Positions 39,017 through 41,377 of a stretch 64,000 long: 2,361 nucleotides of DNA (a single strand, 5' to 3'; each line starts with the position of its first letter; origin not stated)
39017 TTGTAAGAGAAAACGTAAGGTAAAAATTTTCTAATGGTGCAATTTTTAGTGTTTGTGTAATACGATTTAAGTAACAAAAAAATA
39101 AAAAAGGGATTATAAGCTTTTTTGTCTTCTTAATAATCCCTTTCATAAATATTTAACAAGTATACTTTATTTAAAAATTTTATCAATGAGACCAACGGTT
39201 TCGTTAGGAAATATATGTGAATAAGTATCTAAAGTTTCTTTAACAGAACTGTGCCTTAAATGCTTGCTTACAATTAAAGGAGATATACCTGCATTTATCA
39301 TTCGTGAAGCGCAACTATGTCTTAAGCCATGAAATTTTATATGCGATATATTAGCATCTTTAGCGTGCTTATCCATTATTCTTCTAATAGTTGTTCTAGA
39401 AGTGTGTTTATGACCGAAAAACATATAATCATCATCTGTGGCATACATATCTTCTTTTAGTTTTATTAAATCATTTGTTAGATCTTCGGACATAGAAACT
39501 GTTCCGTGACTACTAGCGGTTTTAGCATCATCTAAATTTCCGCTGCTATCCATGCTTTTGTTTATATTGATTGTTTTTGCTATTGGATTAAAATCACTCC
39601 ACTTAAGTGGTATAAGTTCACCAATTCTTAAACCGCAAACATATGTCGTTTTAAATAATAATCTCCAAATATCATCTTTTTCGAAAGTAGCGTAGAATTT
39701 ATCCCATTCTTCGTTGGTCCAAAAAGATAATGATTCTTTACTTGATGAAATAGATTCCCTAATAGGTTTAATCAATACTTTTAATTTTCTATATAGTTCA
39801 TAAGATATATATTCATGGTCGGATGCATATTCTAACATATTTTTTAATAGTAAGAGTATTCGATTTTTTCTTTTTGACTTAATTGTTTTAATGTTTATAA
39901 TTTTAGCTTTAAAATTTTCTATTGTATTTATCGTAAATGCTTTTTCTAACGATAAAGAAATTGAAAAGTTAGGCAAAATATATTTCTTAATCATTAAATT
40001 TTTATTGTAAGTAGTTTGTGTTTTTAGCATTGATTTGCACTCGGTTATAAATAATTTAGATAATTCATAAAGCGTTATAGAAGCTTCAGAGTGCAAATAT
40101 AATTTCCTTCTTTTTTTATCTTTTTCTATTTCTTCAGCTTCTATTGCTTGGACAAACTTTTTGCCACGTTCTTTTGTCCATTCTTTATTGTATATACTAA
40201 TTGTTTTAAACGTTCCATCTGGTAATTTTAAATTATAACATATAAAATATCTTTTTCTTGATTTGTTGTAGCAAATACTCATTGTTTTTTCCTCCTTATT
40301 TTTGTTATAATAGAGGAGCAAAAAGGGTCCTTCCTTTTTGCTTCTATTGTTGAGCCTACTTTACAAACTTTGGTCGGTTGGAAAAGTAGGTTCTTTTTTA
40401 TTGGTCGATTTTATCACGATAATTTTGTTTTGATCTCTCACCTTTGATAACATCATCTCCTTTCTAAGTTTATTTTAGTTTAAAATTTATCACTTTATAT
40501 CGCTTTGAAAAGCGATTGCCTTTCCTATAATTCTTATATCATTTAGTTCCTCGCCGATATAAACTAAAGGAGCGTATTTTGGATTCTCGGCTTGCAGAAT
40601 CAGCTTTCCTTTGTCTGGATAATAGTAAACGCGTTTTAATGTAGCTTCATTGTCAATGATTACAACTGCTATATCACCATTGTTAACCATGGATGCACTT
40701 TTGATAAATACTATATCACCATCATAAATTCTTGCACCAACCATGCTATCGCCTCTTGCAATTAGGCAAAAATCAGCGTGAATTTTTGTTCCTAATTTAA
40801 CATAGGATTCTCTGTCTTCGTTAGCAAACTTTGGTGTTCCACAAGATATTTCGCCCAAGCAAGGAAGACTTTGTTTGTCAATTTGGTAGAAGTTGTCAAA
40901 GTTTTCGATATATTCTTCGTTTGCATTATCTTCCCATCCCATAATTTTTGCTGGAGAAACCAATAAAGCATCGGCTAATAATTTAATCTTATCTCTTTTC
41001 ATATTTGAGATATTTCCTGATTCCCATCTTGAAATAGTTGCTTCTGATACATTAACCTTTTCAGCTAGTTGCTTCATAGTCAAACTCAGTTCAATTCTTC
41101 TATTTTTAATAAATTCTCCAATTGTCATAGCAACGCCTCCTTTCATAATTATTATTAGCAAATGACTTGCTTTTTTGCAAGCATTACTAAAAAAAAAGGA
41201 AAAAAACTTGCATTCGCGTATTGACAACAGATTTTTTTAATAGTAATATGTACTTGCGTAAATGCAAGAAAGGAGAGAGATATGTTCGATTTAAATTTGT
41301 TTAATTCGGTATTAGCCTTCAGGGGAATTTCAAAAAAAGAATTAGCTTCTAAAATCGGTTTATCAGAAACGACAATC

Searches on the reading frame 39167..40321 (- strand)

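Call 59: search_protein_families(library=phrogs, max_evalue=0.001, proteins=[window:39167-40321:-])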
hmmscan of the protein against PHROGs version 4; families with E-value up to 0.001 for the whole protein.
window:39167-40321:- (384 aa): 4 families
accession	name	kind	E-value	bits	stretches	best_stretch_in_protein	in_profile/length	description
phrog_1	-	integration and excision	1.3e-51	177.6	1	14-380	114-445/611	integrase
phrog_216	-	integration and excision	3.3e-34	119.3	1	153-376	16-230/301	integrase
phrog_7685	-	integration and excision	2.5e-09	38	1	267-383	123-239/240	integrase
phrog_35951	-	unknown function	0.00034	22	1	316-370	9-62/97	-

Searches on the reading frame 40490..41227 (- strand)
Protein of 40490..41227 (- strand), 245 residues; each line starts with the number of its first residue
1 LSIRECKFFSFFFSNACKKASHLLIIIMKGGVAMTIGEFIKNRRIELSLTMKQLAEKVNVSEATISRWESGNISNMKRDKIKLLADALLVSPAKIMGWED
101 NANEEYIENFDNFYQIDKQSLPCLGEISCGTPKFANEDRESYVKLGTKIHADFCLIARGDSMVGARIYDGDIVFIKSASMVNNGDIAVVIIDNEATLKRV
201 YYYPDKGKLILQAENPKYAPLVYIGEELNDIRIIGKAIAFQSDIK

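Call 59: search_protein_families(library=phrogs, max_evalue=0.001, proteins=[window:40490-41227:-])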
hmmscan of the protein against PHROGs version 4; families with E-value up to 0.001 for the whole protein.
window:40490-41227:- (245 aa): 20 families
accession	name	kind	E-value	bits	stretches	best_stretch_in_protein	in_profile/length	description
phrog_4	-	transcription regulation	3.1e-43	149.3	1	28-243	125-338/400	transcriptional repressor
phrog_8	-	transcription regulation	3e-19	70.7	1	13-109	50-149/346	transcriptional regulator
phrog_811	-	DNA, RNA and nucleotide metabolism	9.5e-17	61.8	1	124-235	16-126/140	UmuD-like protein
phrog_6201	-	transcription regulation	4.2e-15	56.7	1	146-240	22-114/121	CI-like repressor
phrog_3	-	transcription regulation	5.8e-13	50.4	1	31-112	84-163/430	transcriptional repressor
phrog_2967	-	transcription regulation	7e-10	39.8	1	35-102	10-76/225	transcriptional regulator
phrog_5823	-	transcription regulation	3.9e-08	33.8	1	33-106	4-77/404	transcriptional regulator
phrog_8558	-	unknown function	4.1e-08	34.5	1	141-244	8-111/114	-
phrog_32768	-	unknown function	8.7e-08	32.3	1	35-90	9-64/446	-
phrog_7950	-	transcription regulation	2.9e-07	31.4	1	40-76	12-52/68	transcriptional repressor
phrog_2439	-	transcription regulation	6.9e-07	29.5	1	34-92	6-63/367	transcriptional regulator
phrog_4836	-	transcription regulation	1.7e-06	28.7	1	33-73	73-113/194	CII-like regulator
phrog_4779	-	transcription regulation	1.6e-05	26.3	1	44-89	11-57/98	transcriptional regulator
phrog_1124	-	transcription regulation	0.00015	22.4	1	34-86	3-57/177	transcriptional regulator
phrog_1373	-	transcription regulation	0.00016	22.7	1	35-72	63-100/166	transcriptional regulator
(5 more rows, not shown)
